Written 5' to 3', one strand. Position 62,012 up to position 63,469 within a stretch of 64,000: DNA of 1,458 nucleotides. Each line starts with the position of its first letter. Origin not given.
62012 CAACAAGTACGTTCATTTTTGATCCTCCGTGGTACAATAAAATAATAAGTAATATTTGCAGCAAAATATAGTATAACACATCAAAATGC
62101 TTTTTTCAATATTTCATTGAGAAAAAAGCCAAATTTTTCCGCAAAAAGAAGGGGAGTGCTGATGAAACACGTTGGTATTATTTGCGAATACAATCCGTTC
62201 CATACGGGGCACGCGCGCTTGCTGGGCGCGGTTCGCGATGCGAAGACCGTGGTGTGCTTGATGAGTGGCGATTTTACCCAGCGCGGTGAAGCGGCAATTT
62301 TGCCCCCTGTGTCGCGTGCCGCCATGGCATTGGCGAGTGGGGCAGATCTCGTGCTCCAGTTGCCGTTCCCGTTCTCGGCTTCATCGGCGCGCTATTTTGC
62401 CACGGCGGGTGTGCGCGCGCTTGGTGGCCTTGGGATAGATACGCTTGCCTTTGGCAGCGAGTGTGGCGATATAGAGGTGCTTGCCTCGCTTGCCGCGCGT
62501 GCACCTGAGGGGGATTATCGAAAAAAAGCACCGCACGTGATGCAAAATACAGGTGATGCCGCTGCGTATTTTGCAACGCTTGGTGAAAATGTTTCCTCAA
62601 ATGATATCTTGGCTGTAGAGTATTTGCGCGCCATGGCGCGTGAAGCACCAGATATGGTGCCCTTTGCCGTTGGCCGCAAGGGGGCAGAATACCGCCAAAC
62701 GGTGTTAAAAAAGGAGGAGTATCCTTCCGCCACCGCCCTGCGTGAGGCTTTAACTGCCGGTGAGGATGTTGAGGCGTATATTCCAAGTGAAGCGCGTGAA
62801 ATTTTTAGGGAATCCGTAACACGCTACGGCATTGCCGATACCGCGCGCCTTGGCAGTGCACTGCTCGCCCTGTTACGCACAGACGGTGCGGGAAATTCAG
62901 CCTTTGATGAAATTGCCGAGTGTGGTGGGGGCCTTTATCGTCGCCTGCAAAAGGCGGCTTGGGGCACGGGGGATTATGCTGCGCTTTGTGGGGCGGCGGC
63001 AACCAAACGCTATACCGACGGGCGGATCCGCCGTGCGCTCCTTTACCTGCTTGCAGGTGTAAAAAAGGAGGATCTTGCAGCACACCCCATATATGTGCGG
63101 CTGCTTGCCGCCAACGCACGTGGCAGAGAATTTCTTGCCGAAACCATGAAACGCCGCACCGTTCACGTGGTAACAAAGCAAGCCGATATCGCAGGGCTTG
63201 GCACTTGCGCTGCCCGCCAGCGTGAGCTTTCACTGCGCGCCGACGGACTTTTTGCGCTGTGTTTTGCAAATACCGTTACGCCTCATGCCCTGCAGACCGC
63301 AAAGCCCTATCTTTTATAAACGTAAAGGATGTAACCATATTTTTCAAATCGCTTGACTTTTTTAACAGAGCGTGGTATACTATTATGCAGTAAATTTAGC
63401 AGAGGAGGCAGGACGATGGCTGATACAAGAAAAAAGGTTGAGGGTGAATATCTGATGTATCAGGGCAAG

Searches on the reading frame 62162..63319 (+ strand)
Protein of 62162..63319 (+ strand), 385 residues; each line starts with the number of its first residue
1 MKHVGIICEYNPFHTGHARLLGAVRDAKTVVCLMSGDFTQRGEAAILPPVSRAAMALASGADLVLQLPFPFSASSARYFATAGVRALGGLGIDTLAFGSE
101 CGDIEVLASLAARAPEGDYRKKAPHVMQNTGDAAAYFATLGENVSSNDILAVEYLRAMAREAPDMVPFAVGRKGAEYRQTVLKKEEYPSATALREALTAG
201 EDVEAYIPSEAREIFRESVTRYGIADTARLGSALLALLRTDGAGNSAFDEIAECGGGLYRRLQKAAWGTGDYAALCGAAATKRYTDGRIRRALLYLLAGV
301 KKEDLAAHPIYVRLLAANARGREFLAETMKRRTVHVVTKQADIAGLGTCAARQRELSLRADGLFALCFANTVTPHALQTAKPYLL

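Call 82: find_encoding_contigs(protein=window:62162-63319:+, flank=10000, max_places=4)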
Protein window:62162-63319:+ (385 aa): 7 contigs read that carry it; 4 places shown.
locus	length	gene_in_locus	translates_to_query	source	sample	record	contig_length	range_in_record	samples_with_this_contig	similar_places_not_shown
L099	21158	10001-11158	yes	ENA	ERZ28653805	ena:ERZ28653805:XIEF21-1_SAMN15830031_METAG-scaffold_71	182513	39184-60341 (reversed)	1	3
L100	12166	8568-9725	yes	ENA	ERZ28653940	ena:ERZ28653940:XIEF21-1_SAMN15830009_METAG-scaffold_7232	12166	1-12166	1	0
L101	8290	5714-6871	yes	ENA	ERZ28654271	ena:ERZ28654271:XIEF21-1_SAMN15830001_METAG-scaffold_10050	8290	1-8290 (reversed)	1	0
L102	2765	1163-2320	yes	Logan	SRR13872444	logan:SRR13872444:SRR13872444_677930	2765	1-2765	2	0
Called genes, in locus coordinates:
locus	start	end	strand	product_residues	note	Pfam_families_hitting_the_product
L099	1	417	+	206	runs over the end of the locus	PF01553:Acyltransferase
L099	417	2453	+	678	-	PF02401:LYTB, PF21710:Spt6_S1 (weak), PF00575:S1, PF23459:S1_RRP5 (weak), PF00575:S1, PF21710:Spt6_S1 (weak)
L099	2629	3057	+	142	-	PF02142:MGS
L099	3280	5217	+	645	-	PF07973:tRNA_SAD, PF00587:tRNA-synt_2b, PF03129:HGTP_anticodon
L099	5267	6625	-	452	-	PF12708:Pect-lyase_RHGA_epim, PF00295:Glyco_hydro_28, PF13229:Beta_helix (weak), PF05048:NosD (faint)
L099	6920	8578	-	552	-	PF01676:Metalloenzyme, PF06415:iPGM_N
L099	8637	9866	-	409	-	PF00871:Acetate_kinase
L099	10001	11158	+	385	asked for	PF05636:HIGH_NTase1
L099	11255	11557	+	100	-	-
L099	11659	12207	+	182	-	-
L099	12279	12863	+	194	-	PF03575:Peptidase_S51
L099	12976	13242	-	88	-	PF06961:DUF1294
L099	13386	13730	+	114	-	-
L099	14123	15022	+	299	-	PF02445:NadA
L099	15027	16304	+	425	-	PF00890:FAD_binding_2, PF01266:DAO (faint), PF03486:HI0933_like, PF07992:Pyr_redox_2 (faint)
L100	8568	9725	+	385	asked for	PF05636:HIGH_NTase1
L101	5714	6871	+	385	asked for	PF05636:HIGH_NTase1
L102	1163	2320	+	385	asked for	PF05636:HIGH_NTase1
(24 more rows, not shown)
